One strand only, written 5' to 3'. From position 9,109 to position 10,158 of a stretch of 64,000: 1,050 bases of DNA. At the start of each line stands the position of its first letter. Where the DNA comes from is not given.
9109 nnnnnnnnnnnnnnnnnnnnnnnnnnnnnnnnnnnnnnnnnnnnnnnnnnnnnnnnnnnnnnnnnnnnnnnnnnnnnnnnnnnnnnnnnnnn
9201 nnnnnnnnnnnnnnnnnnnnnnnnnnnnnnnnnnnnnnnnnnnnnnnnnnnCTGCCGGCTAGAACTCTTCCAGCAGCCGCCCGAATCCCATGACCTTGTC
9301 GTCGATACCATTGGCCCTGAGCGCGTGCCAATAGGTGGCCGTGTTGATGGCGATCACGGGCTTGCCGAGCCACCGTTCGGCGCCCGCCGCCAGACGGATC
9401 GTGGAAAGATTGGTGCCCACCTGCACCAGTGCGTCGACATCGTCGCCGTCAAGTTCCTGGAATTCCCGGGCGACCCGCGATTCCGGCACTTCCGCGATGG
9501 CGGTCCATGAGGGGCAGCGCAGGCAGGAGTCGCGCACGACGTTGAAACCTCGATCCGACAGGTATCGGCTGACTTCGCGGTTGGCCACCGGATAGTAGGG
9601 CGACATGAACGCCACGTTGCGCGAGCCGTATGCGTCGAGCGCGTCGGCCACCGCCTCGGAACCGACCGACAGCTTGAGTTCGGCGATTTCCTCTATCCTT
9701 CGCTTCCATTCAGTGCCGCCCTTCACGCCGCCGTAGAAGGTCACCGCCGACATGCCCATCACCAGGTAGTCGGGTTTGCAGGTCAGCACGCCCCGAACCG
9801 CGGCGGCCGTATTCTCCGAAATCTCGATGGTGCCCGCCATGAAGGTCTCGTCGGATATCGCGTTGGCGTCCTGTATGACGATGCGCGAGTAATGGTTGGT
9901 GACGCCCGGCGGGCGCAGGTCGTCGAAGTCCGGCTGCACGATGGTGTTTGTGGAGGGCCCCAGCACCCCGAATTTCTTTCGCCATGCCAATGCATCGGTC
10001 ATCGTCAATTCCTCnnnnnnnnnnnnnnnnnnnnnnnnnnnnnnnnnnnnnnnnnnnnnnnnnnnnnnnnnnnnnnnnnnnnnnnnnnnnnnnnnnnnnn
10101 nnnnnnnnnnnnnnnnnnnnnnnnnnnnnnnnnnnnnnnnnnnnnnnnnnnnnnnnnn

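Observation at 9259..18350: Second locus of the same type: paralogue A with cyclodeaminase and racemase-like enzymes, divergent from a flavoprotein, a hydrolase fusion and TBDR1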

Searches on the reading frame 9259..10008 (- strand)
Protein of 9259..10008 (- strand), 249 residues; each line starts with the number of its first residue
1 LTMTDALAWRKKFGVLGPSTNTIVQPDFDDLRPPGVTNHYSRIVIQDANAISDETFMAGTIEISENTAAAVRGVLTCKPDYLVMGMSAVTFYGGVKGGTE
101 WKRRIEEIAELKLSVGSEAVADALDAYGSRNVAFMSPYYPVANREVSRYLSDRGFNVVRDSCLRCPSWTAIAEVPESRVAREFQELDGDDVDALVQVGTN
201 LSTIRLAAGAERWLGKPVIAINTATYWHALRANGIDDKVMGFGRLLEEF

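Call 5: search_protein_families(library=pfam, proteins=[window:9259-10008:-], max_evalue=0.01)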
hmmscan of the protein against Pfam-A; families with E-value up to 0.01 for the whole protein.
window:9259-10008:- (249 aa): 1 family
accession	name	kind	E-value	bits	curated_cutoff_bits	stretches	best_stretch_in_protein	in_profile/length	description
PF17645.6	Amdase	-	6.3e-18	65.7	25.9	1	83-246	64-228/228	Arylmalonate decarboxylase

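Call 6: search_protein_families(library=ncbifam, proteins=[window:9259-10008:-], max_evalue=0.01)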
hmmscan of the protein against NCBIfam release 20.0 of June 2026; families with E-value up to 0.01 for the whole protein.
window:9259-10008:- (249 aa): 2 families
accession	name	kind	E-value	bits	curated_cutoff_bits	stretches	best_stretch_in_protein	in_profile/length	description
TIGR02990.1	ectoine_eutA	equivalog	2.1e-20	73.2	318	1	11-247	8-238/239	ectoine utilization protein EutA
NF052327.1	arylmal_decarb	equivalog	2.2e-15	57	225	1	83-246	66-230/231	arylmalonate decarboxylase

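Call 24: find_homologous_proteins(query=window:9259-10008:-, max_evalue=0.00001)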
Query window:9259-10008:- (249 aa): 7359 proteins with E <= 0.00001 among 8000 candidates; the best 120 are listed.
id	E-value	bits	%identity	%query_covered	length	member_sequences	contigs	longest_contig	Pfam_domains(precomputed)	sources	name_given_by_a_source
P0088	2.1e-155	533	97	99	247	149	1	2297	PF17645.7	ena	-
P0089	1.8e-147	507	92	99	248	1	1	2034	PF17645.7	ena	-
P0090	5.8e-146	502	89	99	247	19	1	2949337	PF17645.7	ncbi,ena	-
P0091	9.1e-146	502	89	99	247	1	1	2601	PF17645.7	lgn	-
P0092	5.7e-144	496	88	99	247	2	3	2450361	PF17645.7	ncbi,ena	ncbi:maleate cis-trans isomerase family protein [Candidatus Foliamicus sp.]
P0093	3.0e-129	448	80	99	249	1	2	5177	PF17645.7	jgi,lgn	-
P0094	2.9e-128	444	79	99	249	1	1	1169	PF17645.7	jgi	-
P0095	2.8e-125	435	78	99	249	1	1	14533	PF17645.7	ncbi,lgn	ncbi:MAG: arylmalonate decarboxylase [Pseudomonadota bacterium]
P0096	4.7e-125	434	75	99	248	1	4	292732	PF17645.7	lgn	-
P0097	3.2e-124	431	77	99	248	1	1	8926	PF17645.7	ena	-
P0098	9.7e-124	430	77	98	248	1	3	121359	PF17645.7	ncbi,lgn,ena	-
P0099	1.3e-123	429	77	98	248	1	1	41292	PF17645.7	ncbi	ncbi:MAG: arylmalonate decarboxylase [Pseudomonadota bacterium]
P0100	1.7e-123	429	77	99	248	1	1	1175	PF17645.7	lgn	-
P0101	5.6e-123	427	76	99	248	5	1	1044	PF17645.7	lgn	-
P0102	8.6e-123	426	76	99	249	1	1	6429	PF17645.7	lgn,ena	-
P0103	5.1e-122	424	75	99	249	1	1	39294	PF17645.7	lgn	-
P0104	8.5e-122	423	77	99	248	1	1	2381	PF17645.7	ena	-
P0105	1.2e-121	423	77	98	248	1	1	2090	PF17645.7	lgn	-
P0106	2.1e-121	422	77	98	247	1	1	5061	PF17645.7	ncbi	ncbi:MAG: arylmalonate decarboxylase, partial [Pseudomonadota bacterium]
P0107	2.3e-121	422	76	99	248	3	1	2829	PF17645.7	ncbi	ncbi:MAG: arylmalonate decarboxylase [Pseudomonadota bacterium]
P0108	2.3e-121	422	76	98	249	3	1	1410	PF17645.7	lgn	-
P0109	3.7e-121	421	74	99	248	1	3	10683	PF17645.7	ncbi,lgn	-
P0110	2.1e-120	419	76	99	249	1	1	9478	PF17645.7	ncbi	ncbi:MAG: arylmalonate decarboxylase [Pseudomonadota bacterium]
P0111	2.4e-120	418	73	99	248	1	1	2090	PF17645.7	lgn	-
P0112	4.3e-120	418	76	99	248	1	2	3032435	PF17645.7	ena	-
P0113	5.5e-120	417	74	99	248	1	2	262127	PF17645.7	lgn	-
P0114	6.5e-120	417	75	99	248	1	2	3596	PF01177.28,PF17645.7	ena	-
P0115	8.2e-120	417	74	99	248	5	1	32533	PF17645.7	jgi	jgi:maleate isomerase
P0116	2.0e-119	415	75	99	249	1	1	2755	PF17645.7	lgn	-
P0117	2.7e-119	415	73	99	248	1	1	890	PF17645.7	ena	-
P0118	3.0e-119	415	75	99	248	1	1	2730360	PF17645.7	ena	-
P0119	3.1e-119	415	74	99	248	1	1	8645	PF17645.7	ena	-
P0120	3.2e-119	415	74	98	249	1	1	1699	PF17645.7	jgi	jgi:maleate isomerase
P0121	4.5e-119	414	74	99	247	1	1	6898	PF17645.7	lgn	-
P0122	4.6e-119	414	74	99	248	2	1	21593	PF17645.7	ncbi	ncbi:MAG: arylmalonate decarboxylase [Pseudomonadota bacterium]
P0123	4.7e-119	414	74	99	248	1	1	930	PF17645.7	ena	-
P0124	5.4e-119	414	74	99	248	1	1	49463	PF17645.7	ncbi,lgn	-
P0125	7.4e-119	414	73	99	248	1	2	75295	PF17645.7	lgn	-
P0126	8.7e-119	413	72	99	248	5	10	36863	PF17645.7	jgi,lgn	jgi:maleate isomerase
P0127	9.3e-119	413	73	99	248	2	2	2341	PF17645.7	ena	-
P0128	1.2e-118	413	73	98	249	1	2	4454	PF17645.7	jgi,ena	-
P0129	1.9e-118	412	73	99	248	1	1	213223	PF17645.7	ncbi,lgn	ncbi:MAG: arylmalonate decarboxylase [Pseudomonadota bacterium]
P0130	2.7e-118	412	73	98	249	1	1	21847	PF17645.7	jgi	jgi:maleate isomerase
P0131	3.2e-118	411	73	99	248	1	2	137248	PF17645.7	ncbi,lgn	ncbi:MAG: hypothetical protein AB8B96_02070 [Lysobacterales bacterium]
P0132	4.1e-118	411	73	99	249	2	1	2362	PF17645.7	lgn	-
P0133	4.2e-118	411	73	98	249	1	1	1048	PF17645.7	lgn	-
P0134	4.5e-118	411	74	99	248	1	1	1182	PF01177.28,PF17645.7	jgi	jgi:maleate isomerase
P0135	6.6e-118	410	75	99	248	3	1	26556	PF01177.28,PF17645.7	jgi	jgi:maleate isomerase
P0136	9.5e-118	410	73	99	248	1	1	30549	PF17645.7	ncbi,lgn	ncbi:MAG: arylmalonate decarboxylase [Pseudomonadota bacterium]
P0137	1.1e-117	410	74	98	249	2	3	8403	PF17645.7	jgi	jgi:maleate isomerase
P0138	1.3e-117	409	76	98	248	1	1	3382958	PF17645.7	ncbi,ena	-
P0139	2.0e-117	409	73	99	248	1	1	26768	PF17645.7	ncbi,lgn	-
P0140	2.7e-117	408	73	99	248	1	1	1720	PF01177.28,PF17645.7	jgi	jgi:maleate isomerase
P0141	3.5e-117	408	72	99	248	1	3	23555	PF17645.7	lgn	-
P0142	4.8e-117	408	72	99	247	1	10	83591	PF17645.7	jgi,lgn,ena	jgi:maleate isomerase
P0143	6.5e-117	407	72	99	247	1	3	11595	PF17645.7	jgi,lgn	jgi:maleate isomerase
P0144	8.1e-117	407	72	99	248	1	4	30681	PF17645.7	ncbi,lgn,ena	-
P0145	8.3e-117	407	74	99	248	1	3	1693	PF01177.28,PF17645.7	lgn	-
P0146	9.0e-117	407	72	99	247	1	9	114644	PF17645.7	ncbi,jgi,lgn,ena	-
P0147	9.1e-117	407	73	99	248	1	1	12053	PF17645.7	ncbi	-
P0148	1.1e-116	406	73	99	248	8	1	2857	PF01177.28,PF17645.7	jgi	jgi:maleate isomerase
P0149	1.1e-116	406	74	99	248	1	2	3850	PF17645.7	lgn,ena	-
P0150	1.6e-116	406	73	99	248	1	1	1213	PF01177.28,PF17645.7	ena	-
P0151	2.1e-116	406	72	98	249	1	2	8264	PF17645.7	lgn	-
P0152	2.1e-116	406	72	99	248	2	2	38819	PF17645.7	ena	-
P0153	5.7e-116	404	71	99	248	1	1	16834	PF17645.7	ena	-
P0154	6.8e-116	404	72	99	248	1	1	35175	PF17645.7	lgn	-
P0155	7.0e-116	404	71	99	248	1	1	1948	PF17645.7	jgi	jgi:maleate isomerase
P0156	8.9e-116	403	73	99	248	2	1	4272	PF17645.7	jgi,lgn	-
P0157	9.5e-116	403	72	99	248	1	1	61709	PF17645.7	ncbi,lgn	ncbi:MAG: arylmalonate decarboxylase [Pseudomonadota bacterium]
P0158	1.2e-115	403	72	99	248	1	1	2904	PF17645.7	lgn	-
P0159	1.4e-115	403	71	99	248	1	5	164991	PF17645.7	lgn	-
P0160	1.7e-115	403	73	99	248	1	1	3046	PF01177.28,PF17645.7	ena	-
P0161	1.7e-115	403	70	99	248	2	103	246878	PF17645.7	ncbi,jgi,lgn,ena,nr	ncbi:MAG: arylmalonate decarboxylase [Gammaproteobacteria bacterium]|nr:arylmalonate decarboxylase [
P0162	2.1e-115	402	72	99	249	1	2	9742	PF17645.7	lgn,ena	-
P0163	2.4e-115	402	71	99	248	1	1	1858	PF17645.7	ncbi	-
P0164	2.6e-115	402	73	99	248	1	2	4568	PF17645.7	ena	-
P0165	3.0e-115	402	70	99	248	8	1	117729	PF17645.7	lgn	-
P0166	3.2e-115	402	73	98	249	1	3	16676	PF17645.7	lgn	-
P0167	3.3e-115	402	70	99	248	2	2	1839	PF17645.7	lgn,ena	-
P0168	4.2e-115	401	71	99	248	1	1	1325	PF17645.7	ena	-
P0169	4.4e-115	401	71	99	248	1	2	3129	PF17645.7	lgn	-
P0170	5.4e-115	401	73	99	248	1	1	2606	PF17645.7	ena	-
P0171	6.8e-115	401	70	99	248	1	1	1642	PF17645.7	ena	-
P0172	8.2e-115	400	71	99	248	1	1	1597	PF01177.28,PF17645.7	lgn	-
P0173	8.9e-115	400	69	99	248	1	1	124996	PF17645.7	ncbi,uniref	ncbi:hypothetical protein [Paraglaciecola sp. 2405UD69-4]|uniref:maleate cis-trans isomerase family 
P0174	9.4e-115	400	70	99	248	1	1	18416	PF17645.7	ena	-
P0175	1.2e-114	400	72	99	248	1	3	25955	PF17645.7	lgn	-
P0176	1.2e-114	400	72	99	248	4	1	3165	PF17645.7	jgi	jgi:maleate isomerase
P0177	1.6e-114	399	71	99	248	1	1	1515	PF01177.28,PF17645.7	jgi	jgi:maleate isomerase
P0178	2.2e-114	399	71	99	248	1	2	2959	PF17645.7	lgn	-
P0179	2.2e-114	399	70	99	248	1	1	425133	PF17645.7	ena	-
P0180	2.3e-114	399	73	99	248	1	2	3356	PF17645.7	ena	-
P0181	2.6e-114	399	72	99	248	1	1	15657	PF17645.7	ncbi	-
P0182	3.2e-114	398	70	99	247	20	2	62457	PF17645.7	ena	-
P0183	3.6e-114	398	72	99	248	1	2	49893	PF17645.7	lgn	-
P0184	3.7e-114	398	71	98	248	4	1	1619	PF17645.7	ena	-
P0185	4.1e-114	398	69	99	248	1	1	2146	PF17645.7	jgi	jgi:maleate isomerase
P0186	5.6e-114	398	69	99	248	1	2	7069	PF17645.7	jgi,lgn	jgi:maleate isomerase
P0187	6.2e-114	397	72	98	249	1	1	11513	PF17645.7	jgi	jgi:maleate isomerase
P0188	7.8e-114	397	71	99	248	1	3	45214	PF17645.7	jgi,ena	-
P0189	9.3e-114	397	72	99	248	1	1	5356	PF17645.7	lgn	-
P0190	1.0e-113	397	72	99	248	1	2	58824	PF17645.7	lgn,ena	-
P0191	1.2e-113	397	69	99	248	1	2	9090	PF17645.7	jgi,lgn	jgi:maleate isomerase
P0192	1.2e-113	396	73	99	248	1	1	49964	PF17645.7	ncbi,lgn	ncbi:MAG: arylmalonate decarboxylase [Woeseiaceae bacterium]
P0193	1.4e-113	396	72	98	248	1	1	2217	PF17645.7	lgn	-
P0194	1.4e-113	396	72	99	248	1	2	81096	PF17645.7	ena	-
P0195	1.5e-113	396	72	98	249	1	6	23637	PF17645.7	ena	-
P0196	1.7e-113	396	71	99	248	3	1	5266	PF17645.7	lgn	-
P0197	1.8e-113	396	72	99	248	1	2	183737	PF17645.7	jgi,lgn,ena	-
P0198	1.8e-113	396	72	99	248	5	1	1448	PF17645.7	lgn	-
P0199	1.9e-113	396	72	98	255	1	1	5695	PF17645.7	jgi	jgi:maleate isomerase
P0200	2.0e-113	396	72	98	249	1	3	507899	PF17645.7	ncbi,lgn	ncbi:MAG: arylmalonate decarboxylase [Pseudomonadota bacterium]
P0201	2.0e-113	396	69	99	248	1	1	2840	PF17645.7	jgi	-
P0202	2.6e-113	395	71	99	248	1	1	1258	PF17645.7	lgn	-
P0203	2.7e-113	395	71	99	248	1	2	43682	PF17645.7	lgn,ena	-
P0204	2.8e-113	395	71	99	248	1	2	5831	PF17645.7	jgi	jgi:maleate isomerase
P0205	3.0e-113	395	72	99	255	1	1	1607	PF17645.7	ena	-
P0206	3.1e-113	395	72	99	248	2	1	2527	PF17645.7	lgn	-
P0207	3.4e-113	395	72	99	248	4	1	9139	PF17645.7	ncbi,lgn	-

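Call 25: find_encoding_contigs(protein=P0161, flank=8000, max_places=3)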
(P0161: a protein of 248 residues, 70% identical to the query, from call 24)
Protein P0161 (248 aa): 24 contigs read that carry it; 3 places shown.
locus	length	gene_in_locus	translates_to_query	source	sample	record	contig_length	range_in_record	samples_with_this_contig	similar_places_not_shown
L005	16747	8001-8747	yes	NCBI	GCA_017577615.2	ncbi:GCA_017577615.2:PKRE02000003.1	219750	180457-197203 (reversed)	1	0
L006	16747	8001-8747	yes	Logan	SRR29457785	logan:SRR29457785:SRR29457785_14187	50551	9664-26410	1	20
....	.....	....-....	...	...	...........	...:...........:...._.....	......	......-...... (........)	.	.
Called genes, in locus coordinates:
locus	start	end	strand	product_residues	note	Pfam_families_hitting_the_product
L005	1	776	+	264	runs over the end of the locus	PF01047:MarR (weak), PF09339:HTH_IclR, PF13412:HTH_24 (weak), PF01614:IclR_C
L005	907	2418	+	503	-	PF00171:Aldedh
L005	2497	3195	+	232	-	-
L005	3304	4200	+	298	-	-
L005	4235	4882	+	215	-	PF00857:Isochorismatase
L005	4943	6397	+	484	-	PF07690:MFS_1, PF13347:MFS_2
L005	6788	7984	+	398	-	PF01266:DAO (weak), PF01494:FAD_binding_3, PF03486:HI0933_like (weak), PF05834:Lycopene_cycl (faint), PF12831:FAD_oxidored (weak)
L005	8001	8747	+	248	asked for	PF17645:Amdase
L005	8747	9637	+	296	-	PF13714:PEP_mutase, PF00463:ICL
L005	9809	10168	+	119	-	-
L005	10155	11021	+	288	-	PF03096:Ndr (weak), PF00561:Abhydrolase_1, PF12146:Hydrolase_4, PF12697:Abhydrolase_6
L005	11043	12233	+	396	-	PF13489:Methyltransf_23, PF01209:Ubie_methyltran (weak), PF05175:MTS (weak), PF08241:Methyltransf_11, PF08242:Methyltransf_12, PF13649:Methyltransf_25, PF13847:Methyltransf_31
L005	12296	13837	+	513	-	PF01565:FAD_binding_4, PF02913:FAD-oxidase_C (faint)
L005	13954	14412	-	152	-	PF01152:Bac_globin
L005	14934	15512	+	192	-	PF07452:CHRD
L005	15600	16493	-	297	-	-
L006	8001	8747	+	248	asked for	PF17645:Amdase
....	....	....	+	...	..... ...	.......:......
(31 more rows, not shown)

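Call 26: find_encoding_contigs(protein=P0173, flank=8000, max_places=2)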
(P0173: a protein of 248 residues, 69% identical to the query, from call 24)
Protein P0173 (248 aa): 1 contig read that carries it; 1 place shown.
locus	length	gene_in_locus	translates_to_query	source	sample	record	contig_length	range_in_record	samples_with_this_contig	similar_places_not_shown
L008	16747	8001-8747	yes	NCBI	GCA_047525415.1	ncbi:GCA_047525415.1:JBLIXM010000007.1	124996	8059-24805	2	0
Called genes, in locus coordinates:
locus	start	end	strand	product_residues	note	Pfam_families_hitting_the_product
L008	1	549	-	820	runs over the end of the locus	PF01433:Peptidase_M1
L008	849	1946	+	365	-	PF00696:AA_kinase, PF01472:PUA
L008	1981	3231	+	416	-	PF00171:Aldedh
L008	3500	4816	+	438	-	PF01546:Peptidase_M20, PF07687:M20_dimer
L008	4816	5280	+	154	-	PF13419:HAD_2, PF00702:Hydrolase, PF13242:Hydrolase_like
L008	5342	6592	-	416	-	PF07690:MFS_1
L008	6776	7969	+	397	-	PF01266:DAO (weak), PF01494:FAD_binding_3, PF03486:HI0933_like (faint), PF07992:Pyr_redox_2 (faint), PF12831:FAD_oxidored (weak), PF01593:Amino_oxidase (faint)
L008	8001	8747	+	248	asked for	PF17645:Amdase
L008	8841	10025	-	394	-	PF02515:CoA_transf_3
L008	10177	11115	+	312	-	PF00682:HMGL-like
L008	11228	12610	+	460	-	PF00330:Aconitase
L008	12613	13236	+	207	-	PF00694:Aconitase_C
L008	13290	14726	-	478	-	PF00474:SSF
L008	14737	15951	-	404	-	PF00144:Beta-lactamase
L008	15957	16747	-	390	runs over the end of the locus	-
